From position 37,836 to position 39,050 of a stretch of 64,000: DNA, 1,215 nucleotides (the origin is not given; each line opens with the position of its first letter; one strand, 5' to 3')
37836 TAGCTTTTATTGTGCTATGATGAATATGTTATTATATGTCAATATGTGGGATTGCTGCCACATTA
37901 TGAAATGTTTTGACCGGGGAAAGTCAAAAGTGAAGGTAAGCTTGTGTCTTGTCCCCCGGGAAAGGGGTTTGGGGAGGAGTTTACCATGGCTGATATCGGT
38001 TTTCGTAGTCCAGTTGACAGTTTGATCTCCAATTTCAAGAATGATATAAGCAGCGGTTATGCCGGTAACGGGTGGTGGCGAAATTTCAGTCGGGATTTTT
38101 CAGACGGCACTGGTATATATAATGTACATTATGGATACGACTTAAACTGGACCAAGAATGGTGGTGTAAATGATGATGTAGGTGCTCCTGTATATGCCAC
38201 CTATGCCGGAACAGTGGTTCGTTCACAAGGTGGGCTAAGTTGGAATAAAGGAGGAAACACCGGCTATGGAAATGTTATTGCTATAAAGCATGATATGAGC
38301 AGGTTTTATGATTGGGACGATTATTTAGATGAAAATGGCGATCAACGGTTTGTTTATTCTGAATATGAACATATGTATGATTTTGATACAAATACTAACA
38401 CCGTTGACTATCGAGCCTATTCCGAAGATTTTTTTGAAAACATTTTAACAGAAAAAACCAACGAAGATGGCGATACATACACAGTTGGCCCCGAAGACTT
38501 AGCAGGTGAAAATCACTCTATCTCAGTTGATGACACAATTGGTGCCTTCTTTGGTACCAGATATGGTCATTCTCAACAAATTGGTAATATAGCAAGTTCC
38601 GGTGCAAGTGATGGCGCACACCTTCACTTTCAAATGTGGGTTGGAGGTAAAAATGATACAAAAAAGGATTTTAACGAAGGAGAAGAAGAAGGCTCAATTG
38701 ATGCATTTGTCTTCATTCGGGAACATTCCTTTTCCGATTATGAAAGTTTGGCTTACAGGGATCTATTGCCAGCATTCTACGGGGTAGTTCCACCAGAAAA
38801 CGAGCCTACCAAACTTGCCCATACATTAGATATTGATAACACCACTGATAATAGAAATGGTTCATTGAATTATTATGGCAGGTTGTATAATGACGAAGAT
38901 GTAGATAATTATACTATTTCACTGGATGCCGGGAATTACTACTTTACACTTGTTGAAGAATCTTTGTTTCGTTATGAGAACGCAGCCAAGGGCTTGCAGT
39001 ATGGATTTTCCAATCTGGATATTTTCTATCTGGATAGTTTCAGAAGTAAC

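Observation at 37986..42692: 1568-aa M23 peptidase + multi-PPC + RTX fusion next to an IS remnant: candidate secreted lytic effector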

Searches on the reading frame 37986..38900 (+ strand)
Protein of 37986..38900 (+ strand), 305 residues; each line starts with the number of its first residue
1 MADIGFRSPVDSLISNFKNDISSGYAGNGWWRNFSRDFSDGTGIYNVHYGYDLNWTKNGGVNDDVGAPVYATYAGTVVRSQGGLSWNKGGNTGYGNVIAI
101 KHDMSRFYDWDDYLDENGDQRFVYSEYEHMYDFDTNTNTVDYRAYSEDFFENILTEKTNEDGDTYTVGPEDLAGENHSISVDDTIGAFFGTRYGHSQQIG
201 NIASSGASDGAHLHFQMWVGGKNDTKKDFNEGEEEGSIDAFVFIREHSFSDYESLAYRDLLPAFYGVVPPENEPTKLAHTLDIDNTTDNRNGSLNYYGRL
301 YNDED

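Call 15: search_solved_structures(query=window:37986-38900:+, max_evalue=1, show_alignments=3)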
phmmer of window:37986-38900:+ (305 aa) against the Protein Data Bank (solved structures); distinct sequences matched with E-value up to 1: 3.
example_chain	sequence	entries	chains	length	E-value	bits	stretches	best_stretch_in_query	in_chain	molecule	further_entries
9m7n_A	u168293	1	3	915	0.022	17.7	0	190-218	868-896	Gp16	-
9gy1_A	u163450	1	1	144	0.074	16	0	188-222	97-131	Peptidase, M23 family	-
5j1l_A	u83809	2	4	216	0.71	12.7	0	63-104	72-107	ToxR-activated gene (TagE)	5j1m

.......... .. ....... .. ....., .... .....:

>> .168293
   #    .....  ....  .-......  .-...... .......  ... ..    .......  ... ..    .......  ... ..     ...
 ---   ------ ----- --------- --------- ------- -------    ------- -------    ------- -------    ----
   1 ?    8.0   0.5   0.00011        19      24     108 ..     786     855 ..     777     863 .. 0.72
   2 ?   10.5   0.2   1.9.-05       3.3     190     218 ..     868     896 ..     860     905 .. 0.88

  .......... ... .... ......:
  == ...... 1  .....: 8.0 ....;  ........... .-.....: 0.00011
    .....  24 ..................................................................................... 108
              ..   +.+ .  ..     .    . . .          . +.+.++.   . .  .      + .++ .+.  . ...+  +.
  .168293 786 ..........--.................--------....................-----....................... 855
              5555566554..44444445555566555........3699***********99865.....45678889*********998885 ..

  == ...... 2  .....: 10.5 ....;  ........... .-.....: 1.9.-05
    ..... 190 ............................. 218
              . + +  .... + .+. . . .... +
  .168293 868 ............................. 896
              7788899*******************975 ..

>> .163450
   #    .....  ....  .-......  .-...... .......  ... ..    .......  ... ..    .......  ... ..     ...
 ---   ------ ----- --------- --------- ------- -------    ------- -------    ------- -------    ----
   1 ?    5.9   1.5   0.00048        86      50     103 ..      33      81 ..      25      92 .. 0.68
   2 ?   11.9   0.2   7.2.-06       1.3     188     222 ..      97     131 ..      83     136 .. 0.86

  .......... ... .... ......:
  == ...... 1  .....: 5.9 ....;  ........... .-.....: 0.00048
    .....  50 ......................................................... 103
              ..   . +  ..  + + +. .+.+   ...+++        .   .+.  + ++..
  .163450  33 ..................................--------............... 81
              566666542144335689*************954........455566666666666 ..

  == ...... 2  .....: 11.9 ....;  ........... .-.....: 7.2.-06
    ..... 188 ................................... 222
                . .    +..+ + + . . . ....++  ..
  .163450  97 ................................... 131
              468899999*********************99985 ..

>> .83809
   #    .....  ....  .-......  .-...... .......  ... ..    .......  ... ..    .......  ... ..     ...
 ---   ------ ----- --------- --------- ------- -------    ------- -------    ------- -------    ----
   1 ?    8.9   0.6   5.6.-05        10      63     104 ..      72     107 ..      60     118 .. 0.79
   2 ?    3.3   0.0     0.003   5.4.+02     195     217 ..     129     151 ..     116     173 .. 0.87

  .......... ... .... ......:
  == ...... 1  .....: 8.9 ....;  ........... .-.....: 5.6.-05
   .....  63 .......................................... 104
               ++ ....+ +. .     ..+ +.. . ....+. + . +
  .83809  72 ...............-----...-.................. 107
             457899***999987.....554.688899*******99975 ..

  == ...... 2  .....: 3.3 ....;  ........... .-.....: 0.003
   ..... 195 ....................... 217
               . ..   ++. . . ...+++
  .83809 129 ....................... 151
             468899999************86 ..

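Call 17: find_homologous_proteins(query=window:37986-38855:+, max_evalue=0.001)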
Query window:37986-38855:+: 506 candidates shared short words with the query, none scored E <= 0.001.
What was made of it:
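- Tried and rejected: The M23 domain alone returned nothing at E <= 1e-3 (call 17).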

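Call 38: find_homologous_proteins(query=A2, max_evalue=0.01)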
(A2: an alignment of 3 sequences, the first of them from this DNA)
Query A2 (3 sequences) (291 aa, profile of the alignment): 652 proteins with E <= 0.01 among 8000 candidates; the best 120 are listed.
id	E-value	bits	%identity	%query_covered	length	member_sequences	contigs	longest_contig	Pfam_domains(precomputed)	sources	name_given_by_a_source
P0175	3.9e-9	55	44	19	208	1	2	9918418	PF01551.30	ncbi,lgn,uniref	ncbi:M23 family metallopeptidase [Kribbella sp. NBC_01505]|uniref:M23 family metallopeptidase n=1 Ta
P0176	5.7e-9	54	31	10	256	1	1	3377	PF16886.12,PF01551.30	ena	-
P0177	6.6e-8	51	30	34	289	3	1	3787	PF01551.30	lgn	-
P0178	1.1e-7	50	47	11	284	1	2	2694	PF01551.30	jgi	jgi:murein DD-endopeptidase MepM/ murein hydrolase activator NlpD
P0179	1.2e-7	50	50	13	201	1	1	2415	PF01551.30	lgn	-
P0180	1.8e-7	49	40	10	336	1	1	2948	PF01551.30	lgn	-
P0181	2.3e-7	49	31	23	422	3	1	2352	PF01551.30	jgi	-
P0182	2.4e-7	49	44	19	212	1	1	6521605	PF01551.30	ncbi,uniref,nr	ncbi:peptidase M23-like protein [Kribbella amoyensis]|uniref:Peptidase M23-like protein n=1 Tax=Krib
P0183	3.5e-7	48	30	23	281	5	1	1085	PF01551.30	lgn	-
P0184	4.0e-7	48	35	19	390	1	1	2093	PF01551.30,PF24568.2,PF07889.18,PF04977.21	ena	-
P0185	5.9e-7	48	50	13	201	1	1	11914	PF01551.30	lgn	-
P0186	6.3e-7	48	47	19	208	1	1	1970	PF01551.30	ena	-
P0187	7.6e-7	47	49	19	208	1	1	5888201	PF01551.30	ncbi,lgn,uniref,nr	ncbi:peptidase M23-like protein [Kribbella voronezhensis]|uniref:Peptidase M23-like protein n=1 Tax=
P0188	9.8e-7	47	53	7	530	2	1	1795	PF01551.30,PF05569.18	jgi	-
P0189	1.1e-6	47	33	23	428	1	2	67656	PF01551.30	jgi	jgi:hypothetical protein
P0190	1.2e-6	47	45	19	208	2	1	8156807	PF01551.30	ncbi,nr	ncbi:M23 family metallopeptidase [Kribbella qitaiheensis]|nr:M23 family metallopeptidase [Kribbella 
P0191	1.3e-6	47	35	14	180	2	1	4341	PF01551.30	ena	-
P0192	1.3e-6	47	50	9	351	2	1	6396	PF01551.30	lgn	-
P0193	1.5e-6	46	45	19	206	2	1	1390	PF01551.30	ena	-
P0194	1.8e-6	46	40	10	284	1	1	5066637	PF01551.30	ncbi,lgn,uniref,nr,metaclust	ncbi:M23 family metallopeptidase [Synechococcus sp. PCC 7336]|uniref:M23 family metallopeptidase n=1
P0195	2.0e-6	46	45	19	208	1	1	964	PF01551.30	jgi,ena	jgi:murein DD-endopeptidase MepM/ murein hydrolase activator NlpD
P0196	2.0e-6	46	52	7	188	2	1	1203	PF01551.30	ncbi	-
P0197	2.1e-6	46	38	25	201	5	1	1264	PF01551.30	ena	-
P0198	2.5e-6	46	43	10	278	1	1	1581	PF01551.30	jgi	-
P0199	3.2e-6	45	35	29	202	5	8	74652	PF01551.30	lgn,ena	-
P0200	3.5e-6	45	38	19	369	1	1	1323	PF01551.30,PF01476.27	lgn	-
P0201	4.2e-6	45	35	19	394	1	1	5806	PF01551.30,PF24568.2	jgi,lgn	jgi:murein DD-endopeptidase MepM/ murein hydrolase activator NlpD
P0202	4.7e-6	45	43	10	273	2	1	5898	PF01551.30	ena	-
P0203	4.7e-6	45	37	13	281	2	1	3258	PF01551.30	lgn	-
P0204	5.2e-6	45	37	16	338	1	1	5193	PF01551.30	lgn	-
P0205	5.7e-6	44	45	17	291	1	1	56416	PF01551.30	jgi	-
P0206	6.6e-6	44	41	12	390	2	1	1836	PF01551.30,PF28006.1,PF24568.2,PF07889.18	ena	-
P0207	7.4e-6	44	45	19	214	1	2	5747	PF01551.30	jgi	jgi:murein DD-endopeptidase MepM/ murein hydrolase activator NlpD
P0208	8.4e-6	44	31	21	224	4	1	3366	PF01551.30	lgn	-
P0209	8.8e-6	44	42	12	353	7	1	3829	PF01551.30,PF01476.27,PF23473.2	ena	-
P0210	9.2e-6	44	30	36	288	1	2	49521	PF01551.30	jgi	jgi:murein DD-endopeptidase MepM/ murein hydrolase activator NlpD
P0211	9.2e-6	44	43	10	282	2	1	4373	PF01551.30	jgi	jgi:murein DD-endopeptidase MepM/ murein hydrolase activator NlpD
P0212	1.1e-5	43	50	9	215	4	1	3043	PF01551.30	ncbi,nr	ncbi:MAG TPA: M23 family metallopeptidase, partial [Candidatus Dormibacteraeota bacterium]|nr:M23 fa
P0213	1.2e-5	43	42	12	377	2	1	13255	PF01551.30,PF01476.27,PF23473.2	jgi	-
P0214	1.2e-5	43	43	10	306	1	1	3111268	PF01551.30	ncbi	-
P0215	1.4e-5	43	34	11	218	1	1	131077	PF01551.30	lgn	-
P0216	1.4e-5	43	50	9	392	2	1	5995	PF01551.30,PF24568.2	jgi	jgi:murein DD-endopeptidase MepM/ murein hydrolase activator NlpD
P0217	1.4e-5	43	39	12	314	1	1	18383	PF01551.30,PF01476.27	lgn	-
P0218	1.6e-5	43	50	13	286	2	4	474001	PF01551.30,PF01476.27,PF23473.2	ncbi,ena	-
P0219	1.8e-5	43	43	10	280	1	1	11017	PF01551.30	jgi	-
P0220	1.9e-5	43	32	14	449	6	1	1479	PF01551.30,PF07501.18,PF01476.27,PF23473.2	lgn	-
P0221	2.0e-5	43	30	30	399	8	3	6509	PF01551.30,PF24568.2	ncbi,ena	-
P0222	2.0e-5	43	40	14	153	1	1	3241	PF01551.30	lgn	-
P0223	2.0e-5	43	26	46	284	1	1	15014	PF01551.30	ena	-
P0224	2.0e-5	43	32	14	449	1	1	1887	PF01551.30,PF07501.18,PF01476.27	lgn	-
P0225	2.0e-5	43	32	14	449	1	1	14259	PF01551.30,PF07501.18,PF01476.27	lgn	-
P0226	2.1e-5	43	32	14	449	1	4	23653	PF01551.30,PF07501.18,PF01476.27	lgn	-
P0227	2.1e-5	43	38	9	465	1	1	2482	PF01551.30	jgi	jgi:hypothetical protein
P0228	2.2e-5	43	41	13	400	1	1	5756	PF01551.30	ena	-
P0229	2.2e-5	43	35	17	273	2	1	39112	PF01551.30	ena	-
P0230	2.2e-5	43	34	25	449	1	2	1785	PF01551.30,PF07501.18,PF01476.27,PF23473.2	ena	-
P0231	2.3e-5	42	43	10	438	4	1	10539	PF01839.30,PF01551.30,PF13517.13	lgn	-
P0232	2.3e-5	42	34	12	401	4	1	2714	PF01551.30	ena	-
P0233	2.3e-5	42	41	13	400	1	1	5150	PF01551.30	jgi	-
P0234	2.3e-5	42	43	10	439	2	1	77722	PF01839.30,PF01551.30,PF13517.13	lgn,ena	-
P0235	2.4e-5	42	32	24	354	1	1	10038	PF01551.30,PF01476.27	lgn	-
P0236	2.4e-5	42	35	17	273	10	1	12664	PF01551.30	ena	-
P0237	2.4e-5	42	41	13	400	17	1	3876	PF01551.30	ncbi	-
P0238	2.4e-5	42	52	7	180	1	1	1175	PF01551.30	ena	-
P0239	2.5e-5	42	29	35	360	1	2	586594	PF01551.30,PF23446.2,PF01476.27,PF23473.2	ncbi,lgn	ncbi:MAG: peptidoglycan DD-metalloendopeptidase family protein [Patescibacteria group bacterium]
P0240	2.5e-5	42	33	15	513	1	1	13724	PF01551.30,PF19425.5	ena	-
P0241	2.6e-5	42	32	13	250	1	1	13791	PF01551.30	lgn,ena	-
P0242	2.9e-5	42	50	9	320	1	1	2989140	PF01551.30,PF24568.2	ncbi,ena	-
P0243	3.0e-5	42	50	9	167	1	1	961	PF01551.30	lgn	-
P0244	3.4e-5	42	34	22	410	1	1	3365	PF01551.30,PF24568.2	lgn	-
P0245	3.4e-5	42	38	21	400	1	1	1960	PF01551.30,PF24568.2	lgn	-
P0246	3.5e-5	42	43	10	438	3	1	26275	PF01839.30,PF01551.30,PF13517.13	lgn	-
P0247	3.6e-5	42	29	32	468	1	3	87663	PF01551.30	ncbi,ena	-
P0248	3.8e-5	42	33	15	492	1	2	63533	PF01551.30,PF19425.5,PF22310.3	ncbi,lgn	-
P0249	3.9e-5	42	32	13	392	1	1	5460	PF01551.30,PF24568.2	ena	-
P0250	4.2e-5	42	33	15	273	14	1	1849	PF01551.30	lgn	-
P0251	4.3e-5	42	42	11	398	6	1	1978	PF01551.30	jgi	jgi:murein DD-endopeptidase MepM/ murein hydrolase activator NlpD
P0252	4.8e-5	41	32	12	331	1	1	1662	PF01551.30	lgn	-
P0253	4.9e-5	41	46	11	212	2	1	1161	PF01551.30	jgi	jgi:hypothetical protein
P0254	5.0e-5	41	38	15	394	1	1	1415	PF01551.30,PF01476.27,PF23473.2,PF23577.2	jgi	-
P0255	5.0e-5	41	30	23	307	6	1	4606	PF01551.30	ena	-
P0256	5.1e-5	41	42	13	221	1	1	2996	PF01551.30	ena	-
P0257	5.3e-5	41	48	14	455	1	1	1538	PF01551.30,PF23446.2,PF01476.27,PF23462.2,PF23473.2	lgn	-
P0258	5.3e-5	41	50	9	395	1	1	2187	PF01551.30,PF24568.2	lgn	-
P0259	6.0e-5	41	34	12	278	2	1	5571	PF01551.30,PF13406.12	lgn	-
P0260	6.5e-5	41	36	11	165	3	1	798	PF01551.30,PF07501.18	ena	-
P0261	6.6e-5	41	50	9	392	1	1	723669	PF01551.30,PF24568.2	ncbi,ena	-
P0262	6.9e-5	41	48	8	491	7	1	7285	PF01551.30,PF07501.18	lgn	-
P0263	7.4e-5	41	48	8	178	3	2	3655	PF01551.30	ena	-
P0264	8.7e-5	41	42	11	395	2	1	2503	PF01551.30,PF24568.2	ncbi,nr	ncbi:MAG: peptidoglycan DD-metalloendopeptidase family protein [Candidatus Eremiobacteraeota bacteri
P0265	8.8e-5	41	36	11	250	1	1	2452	PF01551.30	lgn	-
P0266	9.0e-5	41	-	-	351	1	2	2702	PF01551.30,PF23446.2,PF01476.27,PF23462.2,PF23473.2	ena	-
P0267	9.0e-5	41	40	10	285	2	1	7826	PF01551.30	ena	-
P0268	9.0e-5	41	36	21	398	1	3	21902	PF01551.30,PF24568.2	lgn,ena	-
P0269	9.2e-5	40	35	13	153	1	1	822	PF01551.30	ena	-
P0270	1.0e-4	40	38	14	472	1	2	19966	PF01551.30,PF24568.2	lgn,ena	-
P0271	1.0e-4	40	48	10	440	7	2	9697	PF01839.30,PF01551.30,PF13517.13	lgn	-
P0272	1.0e-4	40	43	10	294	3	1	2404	PF01551.30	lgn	-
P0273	1.0e-4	40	59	10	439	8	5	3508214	PF01839.30,PF01551.30,PF13517.13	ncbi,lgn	ncbi:peptidoglycan DD-metalloendopeptidase family protein [Microbacterium profundi]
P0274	1.0e-4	40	42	11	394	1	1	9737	PF01551.30,PF24568.2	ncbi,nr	ncbi:MAG: peptidoglycan DD-metalloendopeptidase family protein [Candidatus Eremiobacteraeota bacteri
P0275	1.0e-4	40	50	9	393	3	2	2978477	PF01551.30,PF24568.2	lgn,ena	-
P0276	1.1e-4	40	50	9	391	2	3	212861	PF01551.30,PF24568.2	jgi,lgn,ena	-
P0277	1.1e-4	40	42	11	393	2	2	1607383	PF01551.30,PF24568.2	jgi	jgi:murein DD-endopeptidase MepM/ murein hydrolase activator NlpD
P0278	1.1e-4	40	42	19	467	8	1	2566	PF01551.30,PF24568.2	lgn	-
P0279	1.1e-4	40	41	11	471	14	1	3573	PF01551.30,PF24568.2,PF24161.2,PF28019.1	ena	-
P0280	1.2e-4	40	50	9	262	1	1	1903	PF01551.30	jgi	jgi:murein DD-endopeptidase MepM/ murein hydrolase activator NlpD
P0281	1.2e-4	40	36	17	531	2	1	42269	PF01551.30,PF02557.23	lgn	-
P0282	1.2e-4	40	35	17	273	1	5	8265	PF01551.30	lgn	-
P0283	1.2e-4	40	42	19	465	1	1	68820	PF01551.30,PF24568.2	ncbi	-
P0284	1.3e-4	40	34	17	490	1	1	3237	PF01551.30,PF19425.5,PF22310.3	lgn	-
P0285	1.3e-4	40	34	17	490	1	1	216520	PF01551.30,PF19425.5,PF22310.3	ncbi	-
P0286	1.3e-4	40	33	16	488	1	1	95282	PF01551.30,PF19425.5,PF22310.3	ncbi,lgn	-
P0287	1.3e-4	40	39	13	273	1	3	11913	PF01551.30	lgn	-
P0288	1.3e-4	40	29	19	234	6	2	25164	PF01551.30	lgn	-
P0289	1.3e-4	40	43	10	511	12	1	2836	PF01551.30,PF19425.5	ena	-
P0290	1.4e-4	40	42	19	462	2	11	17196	PF01551.30,PF24568.2,PF10473.15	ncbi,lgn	-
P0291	1.4e-4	40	49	12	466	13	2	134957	PF01551.30,PF24568.2,PF24161.2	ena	-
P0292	1.4e-4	40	48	10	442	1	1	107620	PF01839.30,PF01551.30,PF13517.13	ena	-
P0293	1.4e-4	40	40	20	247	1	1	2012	PF01551.30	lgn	-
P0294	1.4e-4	40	37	12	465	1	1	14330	PF01551.30,PF08614.17,PF24568.2,PF24161.2,PF28019.1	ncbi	ncbi:MAG: murein hydrolase activator EnvC family protein [Acutalibacteraceae bacterium]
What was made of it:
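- On Peptidase family M23 (Pfam PF01551 / MEROPS M23): A three-member family profile retrieves 652 PF01551 proteins, the best at E = 3.9e-9 in a database of 5.8 billion (call 38).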

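Call 47: search_solved_structures(query=A2, max_evalue=0.01, show_alignments=2)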
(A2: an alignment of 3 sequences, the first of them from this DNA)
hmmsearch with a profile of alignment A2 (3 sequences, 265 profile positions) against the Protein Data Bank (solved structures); distinct sequences matched with E-value up to 0.01: 21.
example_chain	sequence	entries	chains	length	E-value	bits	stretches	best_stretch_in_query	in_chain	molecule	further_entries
9m7n_A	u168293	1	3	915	2e-06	31.1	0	51-113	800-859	Gp16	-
3slu_A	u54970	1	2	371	6.8e-06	29.3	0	58-105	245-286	M23 peptidase domain protein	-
9gy1_A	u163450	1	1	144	6.9e-06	29.3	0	57-106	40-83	Peptidase, M23 family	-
6muk_A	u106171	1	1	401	9.7e-06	28.8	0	58-105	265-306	Peptidase M23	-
6u2a_A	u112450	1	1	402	2.7e-05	27.4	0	73-106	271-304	ShyA endopeptidase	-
6ue4_A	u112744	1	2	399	3.1e-05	27.2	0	73-107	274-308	ShyA endopeptidase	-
6jn7_A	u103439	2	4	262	8.1e-05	25.8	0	49-106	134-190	Peptidase M23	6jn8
6jmx_A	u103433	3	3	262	0.00022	24.4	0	49-184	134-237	Peptidase M23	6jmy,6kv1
5j1l_A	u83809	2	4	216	0.00023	24.3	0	59-103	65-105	ToxR-activated gene (TagE)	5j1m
2gu1_A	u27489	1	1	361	0.00064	22.9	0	154-184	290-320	Zinc peptidase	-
8s3m_A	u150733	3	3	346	0.00078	22.6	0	55-127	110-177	Lytic endopeptidase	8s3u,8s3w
2b0p_A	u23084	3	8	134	0.0011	22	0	155-189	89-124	Glycyl-glycine endopeptidase lytM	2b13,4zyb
2b44_A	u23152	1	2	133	0.0012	22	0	155-189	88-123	Glycyl-glycine endopeptidase lytM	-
5kvp_A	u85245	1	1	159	0.0014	21.7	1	152-188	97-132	Zoocin A endopeptidase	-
5j1l_B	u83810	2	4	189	0.0037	20.4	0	74-105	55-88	ToxR-activated gene (TagE)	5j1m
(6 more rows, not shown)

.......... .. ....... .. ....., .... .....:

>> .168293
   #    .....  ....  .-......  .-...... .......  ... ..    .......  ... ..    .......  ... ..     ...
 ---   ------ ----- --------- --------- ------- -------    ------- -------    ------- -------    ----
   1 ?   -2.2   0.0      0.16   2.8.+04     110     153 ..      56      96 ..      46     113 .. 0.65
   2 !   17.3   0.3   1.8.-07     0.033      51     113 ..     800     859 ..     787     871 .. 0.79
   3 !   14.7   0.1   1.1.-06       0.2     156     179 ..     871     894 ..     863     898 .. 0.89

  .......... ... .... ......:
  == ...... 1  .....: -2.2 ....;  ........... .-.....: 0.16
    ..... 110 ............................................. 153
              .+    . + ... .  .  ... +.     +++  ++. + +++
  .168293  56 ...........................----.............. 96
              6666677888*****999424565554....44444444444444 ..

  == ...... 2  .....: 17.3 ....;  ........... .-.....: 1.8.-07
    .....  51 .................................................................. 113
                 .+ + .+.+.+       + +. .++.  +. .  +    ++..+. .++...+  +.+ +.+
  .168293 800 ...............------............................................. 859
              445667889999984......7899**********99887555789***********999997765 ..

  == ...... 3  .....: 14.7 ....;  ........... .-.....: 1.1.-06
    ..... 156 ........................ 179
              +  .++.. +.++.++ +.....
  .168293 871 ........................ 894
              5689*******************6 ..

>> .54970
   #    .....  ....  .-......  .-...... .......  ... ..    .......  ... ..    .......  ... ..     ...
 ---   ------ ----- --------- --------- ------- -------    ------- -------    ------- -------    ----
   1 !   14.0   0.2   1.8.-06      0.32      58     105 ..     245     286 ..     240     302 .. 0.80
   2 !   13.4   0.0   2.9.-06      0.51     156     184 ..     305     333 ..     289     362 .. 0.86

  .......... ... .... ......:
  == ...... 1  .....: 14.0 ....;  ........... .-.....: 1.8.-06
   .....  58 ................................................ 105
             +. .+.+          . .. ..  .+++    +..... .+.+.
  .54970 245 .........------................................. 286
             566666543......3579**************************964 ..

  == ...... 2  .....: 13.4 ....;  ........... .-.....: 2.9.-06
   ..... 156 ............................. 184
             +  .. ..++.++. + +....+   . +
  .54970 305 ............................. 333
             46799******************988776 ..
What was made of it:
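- The family profile retrieves 652 M23 proteins, all annotated PF01551 (call 38), and 21 solved M23 structures (call 47).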
